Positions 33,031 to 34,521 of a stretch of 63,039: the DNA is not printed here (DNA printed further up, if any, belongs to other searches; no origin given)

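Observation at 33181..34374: Catalytic-core (L) subunit has CxxE at both positions where hydrogenases have the NiFe-binding CxxC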

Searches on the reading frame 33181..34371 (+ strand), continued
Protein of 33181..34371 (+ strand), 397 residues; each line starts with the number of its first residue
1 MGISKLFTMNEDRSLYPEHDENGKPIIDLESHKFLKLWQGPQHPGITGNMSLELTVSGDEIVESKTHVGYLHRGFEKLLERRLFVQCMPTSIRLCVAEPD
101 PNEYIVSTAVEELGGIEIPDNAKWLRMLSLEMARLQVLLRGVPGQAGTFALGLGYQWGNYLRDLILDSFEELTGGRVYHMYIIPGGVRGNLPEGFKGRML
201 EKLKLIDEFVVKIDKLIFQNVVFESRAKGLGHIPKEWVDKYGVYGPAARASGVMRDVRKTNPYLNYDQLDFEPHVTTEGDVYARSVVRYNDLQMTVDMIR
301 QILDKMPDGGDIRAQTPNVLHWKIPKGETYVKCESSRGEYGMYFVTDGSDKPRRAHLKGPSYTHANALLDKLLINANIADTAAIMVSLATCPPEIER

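Call 32: search_solved_structures(query=P0162, max_evalue=1e-20, show_alignments=2)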
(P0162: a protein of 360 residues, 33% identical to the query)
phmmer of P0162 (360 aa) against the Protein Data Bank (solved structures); distinct sequences matched with E-value up to 1e-20: 54.
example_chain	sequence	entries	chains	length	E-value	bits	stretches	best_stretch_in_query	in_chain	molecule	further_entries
6cfw_L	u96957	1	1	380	2.8e-69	237.3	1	4-360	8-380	Membrane-bound hydrogenase subunit alpha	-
7q5y_B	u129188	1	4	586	5.1e-67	229.9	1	5-279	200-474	NADH-quinone oxidoreductase subunit C/D 2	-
7z0s_E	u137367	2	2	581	3.8e-65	223.7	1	5-360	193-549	Formate hydrogenlyase subunit 5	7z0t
2fug_4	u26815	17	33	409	1.5e-63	218.4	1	4-290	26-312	NADH-quinone oxidoreductase chain 4 | NADH-QUINONE OXIDOREDUCTASE SUBUNIT 4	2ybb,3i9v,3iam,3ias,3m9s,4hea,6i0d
6hum_H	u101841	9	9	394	5.2e-61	210.1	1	5-282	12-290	NAD(P)H-quinone oxidoreductase subunit H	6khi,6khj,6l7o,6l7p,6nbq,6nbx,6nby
7eu3_H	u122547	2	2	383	2.3e-58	201.4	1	6-281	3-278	NAD(P)H-quinone oxidoreductase subunit H, chloroplastic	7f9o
9grx_H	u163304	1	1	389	2.2e-57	198.2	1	5-281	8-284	NAD(P)H-quinone oxidoreductase subunit H, chloroplastic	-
9iho_D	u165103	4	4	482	6.1e-57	196.7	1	4-291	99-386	NUCM (49 kDa) subunit of mitochondrial NADH:ubiquinone oxidoreductase (Complex I)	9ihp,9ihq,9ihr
8e9g_D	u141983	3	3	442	1e-56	196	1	3-285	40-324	NADH-quinone oxidoreductase subunit D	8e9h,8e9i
5lnk_4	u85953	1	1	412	3e-56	194.5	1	2-289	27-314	Mitochondrial complex I, 49 kDa subunit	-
8bpx_D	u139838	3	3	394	3.5e-56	194.2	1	4-286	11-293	NADH dehydrogenase [ubiquinone] iron-sulfur protein 2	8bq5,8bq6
6q9b_S2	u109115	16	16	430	3.6e-56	194.2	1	2-289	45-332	NADH:ubiquinone oxidoreductase core subunit S2,NADH:ubiquinone oxidoreductase core subunit | NDUFS2 | NDUFB11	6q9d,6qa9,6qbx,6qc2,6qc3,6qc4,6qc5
7dgq_B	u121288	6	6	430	3.6e-56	194.2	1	2-289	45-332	NADH dehydrogenase [ubiquinone] iron-sulfur protein 2, mitochondrial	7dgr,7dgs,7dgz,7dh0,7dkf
6zk9_4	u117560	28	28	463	5e-56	193.7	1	2-289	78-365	Mitochondrial complex I, 49 kDa subunit | Mitochondrial complex I, ND4L subunit | Complex I-49kD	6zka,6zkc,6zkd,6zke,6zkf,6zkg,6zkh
6gcs_C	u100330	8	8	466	6.2e-56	193.4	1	4-283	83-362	49-KDA PROTEIN (NUCM) | Subunit NUCM of NADH:Ubiquinone Oxidoreductase (Complex I) | NUCM protein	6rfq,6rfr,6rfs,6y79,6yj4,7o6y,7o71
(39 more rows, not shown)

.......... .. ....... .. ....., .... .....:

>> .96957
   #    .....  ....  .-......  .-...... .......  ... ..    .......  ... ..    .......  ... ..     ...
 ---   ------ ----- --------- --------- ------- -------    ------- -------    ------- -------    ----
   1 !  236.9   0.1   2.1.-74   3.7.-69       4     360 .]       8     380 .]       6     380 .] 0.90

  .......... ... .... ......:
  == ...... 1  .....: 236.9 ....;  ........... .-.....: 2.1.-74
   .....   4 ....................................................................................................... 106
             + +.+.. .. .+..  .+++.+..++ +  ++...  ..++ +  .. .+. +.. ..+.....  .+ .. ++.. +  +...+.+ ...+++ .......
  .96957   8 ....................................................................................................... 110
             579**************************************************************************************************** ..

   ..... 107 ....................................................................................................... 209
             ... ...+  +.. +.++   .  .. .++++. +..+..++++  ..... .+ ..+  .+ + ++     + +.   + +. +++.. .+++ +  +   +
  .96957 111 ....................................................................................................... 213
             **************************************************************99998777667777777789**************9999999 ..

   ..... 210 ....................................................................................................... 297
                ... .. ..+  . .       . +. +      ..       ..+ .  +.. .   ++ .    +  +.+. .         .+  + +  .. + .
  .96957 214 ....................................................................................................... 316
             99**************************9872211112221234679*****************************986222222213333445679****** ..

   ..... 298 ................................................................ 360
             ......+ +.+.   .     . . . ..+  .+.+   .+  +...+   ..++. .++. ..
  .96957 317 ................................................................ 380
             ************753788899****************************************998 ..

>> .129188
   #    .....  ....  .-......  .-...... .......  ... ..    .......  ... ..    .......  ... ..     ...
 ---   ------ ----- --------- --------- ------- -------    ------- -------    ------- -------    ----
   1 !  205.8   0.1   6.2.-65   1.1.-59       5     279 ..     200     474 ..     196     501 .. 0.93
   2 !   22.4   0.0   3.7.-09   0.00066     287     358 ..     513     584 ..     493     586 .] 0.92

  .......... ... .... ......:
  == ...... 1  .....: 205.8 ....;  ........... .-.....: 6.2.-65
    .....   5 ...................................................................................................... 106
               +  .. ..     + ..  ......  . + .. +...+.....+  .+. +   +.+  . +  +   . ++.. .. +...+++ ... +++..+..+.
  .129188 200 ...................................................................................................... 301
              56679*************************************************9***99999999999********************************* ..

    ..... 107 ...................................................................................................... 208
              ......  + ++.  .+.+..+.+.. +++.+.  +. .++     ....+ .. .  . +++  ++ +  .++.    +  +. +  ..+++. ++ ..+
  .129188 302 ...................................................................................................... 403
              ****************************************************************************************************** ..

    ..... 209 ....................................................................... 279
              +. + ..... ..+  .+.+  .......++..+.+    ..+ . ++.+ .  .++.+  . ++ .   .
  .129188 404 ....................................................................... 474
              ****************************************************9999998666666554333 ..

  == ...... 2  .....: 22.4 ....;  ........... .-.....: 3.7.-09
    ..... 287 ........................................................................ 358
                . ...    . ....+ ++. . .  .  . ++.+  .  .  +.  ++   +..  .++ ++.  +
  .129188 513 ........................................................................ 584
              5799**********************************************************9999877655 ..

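Call 48: predict_structure(alignment_id=A1)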
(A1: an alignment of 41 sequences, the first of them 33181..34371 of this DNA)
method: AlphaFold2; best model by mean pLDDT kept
length: 397 residues; sequences in the alignment: 41
mean_pLDDT: 79.7   pTM: 0.84
mean pLDDT of the five models: 79.7, 77.7, 75.4, 73.4, 72.7
residues with pLDDT >= 90: 120; 70-90: 192; 50-70: 45; < 50: 40
segments of 3 or more residues with pLDDT < 50: 1-15, 42-48, 90-97, 392-397
pLDDT, mean of each block of 10 residues (from residue 1): 34 54 78 82 47 85 76 70 66 51 84 89 94 89 82 79 89 67 86 94 96 89 91 91 87 92 94 95 94 97 92 74 82 79 85 73 67 88 79 37
secondary structure, 60 per line:
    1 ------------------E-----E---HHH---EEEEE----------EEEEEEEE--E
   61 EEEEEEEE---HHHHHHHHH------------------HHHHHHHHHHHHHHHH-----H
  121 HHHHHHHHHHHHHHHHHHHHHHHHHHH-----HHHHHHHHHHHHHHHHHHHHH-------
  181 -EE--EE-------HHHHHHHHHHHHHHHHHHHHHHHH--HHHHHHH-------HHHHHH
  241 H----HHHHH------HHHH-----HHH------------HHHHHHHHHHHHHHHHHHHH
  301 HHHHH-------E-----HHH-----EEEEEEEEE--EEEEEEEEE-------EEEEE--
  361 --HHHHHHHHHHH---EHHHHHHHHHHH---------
elements in order: E35-39 E50-57 E60-68 H72-80 H99-114 H120-147 H153-173 H195-218 H221-227 H235-241 H246-250 H257-260 H281-305 E327-335 E338-346 E354-358 H363-373 H378-388

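Call 51: fold_search(model_id=the predicted structure, library=pdb)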
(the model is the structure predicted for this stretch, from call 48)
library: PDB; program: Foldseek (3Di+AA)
matches with E <= 10: 657; with E <= 0.001: 223
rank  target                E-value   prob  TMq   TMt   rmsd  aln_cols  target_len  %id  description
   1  6u8y_L                7.1e-29  1.00  0.86  0.92   2.5       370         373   40  Structure of the membrane-bound sulfane sulfur reductase (MBS), an archaeal respiratory membrane complex (released 2020-09-09)
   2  8zp8_S2               1.9e-27  1.00  0.86  0.80   4.6       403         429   30  Respirasome open state 1 in presence of metformin(SC-MetO1) (released 2025-12-17)
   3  8zou_S2               2.2e-27  1.00  0.85  0.80   2.6       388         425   31  Respirasome open state 2 in presence of metformin (SC-MetO2) (released 2025-11-19)
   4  8ud1_1D               4.6e-27  1.00  0.86  0.80   4.7       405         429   31  High resolution in-situ structure of complex I in respiratory supercomplex (composite) (released 2024-06-19)
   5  7zmg_C                6.6e-27  1.00  0.85  0.80   3.4       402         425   30  CryoEM structure of mitochondrial complex I from Chaetomium thermophilum (state 1) (released 2022-11-30)
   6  7aqr_D                7.4e-27  1.00  0.85  0.87   2.7       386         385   28  Cryo-EM structure of Arabidopsis thaliana Complex-I (peripheral arm) (released 2021-12-08)
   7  6yj4_D                8.1e-27  1.00  0.85  0.77   2.9       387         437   29  Structure of Yarrowia lipolytica complex I at 2.7 A (released 2020-08-12)
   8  7arc_D                8.6e-27  1.00  0.85  0.85   2.6       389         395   27  Cryo-EM structure of Polytomella Complex-I (peripheral arm) (released 2021-12-08)
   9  9iho_D                9.0e-27  1.00  0.82  0.75   2.8       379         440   31  Open state without NUQM and without flavoprotein (classification state 4) of Pichia pastoris mitochondrial complex I i (released 2025-10-15)
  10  7vb7_Q                1.0e-26  1.00  0.86  0.88   2.4       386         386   31  Matrix arm of active state CI from DQ-NADH dataset (released 2022-04-06)
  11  8zso_S2               1.1e-26  1.00  0.86  0.80   4.6       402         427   30  Respirasome close state 2 in presence of metformin (SC-MetC2) (released 2025-11-19)
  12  8zsr_S2               1.4e-26  1.00  0.85  0.80   4.6       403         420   30  Complex I form respirasome open state bound by proguanil (SC-ProgO) (released 2025-12-17)
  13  7v2c_Q                2.0e-26  1.00  0.86  0.80   2.5       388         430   31  Active state complex I from Q10 dataset (released 2022-03-02)
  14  7qso_D                2.8e-26  1.00  0.85  0.87   2.5       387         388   30  Bovine complex I in lipid nanodisc, State 3 (Slack) (released 2022-05-25)
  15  8zo8_S2               2.8e-26  1.00  0.85  0.80   6.2       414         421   29  Respirasome open state 3 in presence of metformin (SC-MetO3) (released 2025-11-19)
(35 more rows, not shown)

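Call 54: search_protein_families(library=ncbifam, proteins=[window:33181-34371:+], max_evalue=1e-10)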
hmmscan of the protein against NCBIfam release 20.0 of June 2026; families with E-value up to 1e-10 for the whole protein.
window:33181-34371:+ (397 aa): 7 families
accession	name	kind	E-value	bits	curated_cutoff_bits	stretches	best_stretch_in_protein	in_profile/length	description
NF004739.1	PRK06075.1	equivalog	3.6e-103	345.3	360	1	36-397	2-384/384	NADH-quinone oxidoreductase subunit D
NF040602.1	F420_dehyd_FpoD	exception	5.9e-82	275.6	600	1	37-397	10-372/372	F420H2 dehydrogenase subunit FpoD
NF008974.0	PRK12322.1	equivalog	3.7e-75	253.2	522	1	35-389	7-358/366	NADH-quinone oxidoreductase subunit D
TIGR01962.1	NuoD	equivalog_domain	3.1e-74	250.2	459.35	2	37-318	5-285/386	NADH dehydrogenase (quinone) subunit D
NF009808.0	PRK13292.1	equivalog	3.8e-62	210.3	1156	1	26-315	399-688/791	NADH-quinone oxidoreductase subunit B/C/D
NF005649.0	PRK07415.1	equivalog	1.2e-57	195.7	583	1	37-310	13-287/394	NAD(P)H-quinone oxidoreductase subunit H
NF008728.0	PRK11742.1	equivalog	2.2e-49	168.3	840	1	30-316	210-495/598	NADH-quinone oxidoreductase subunit C/D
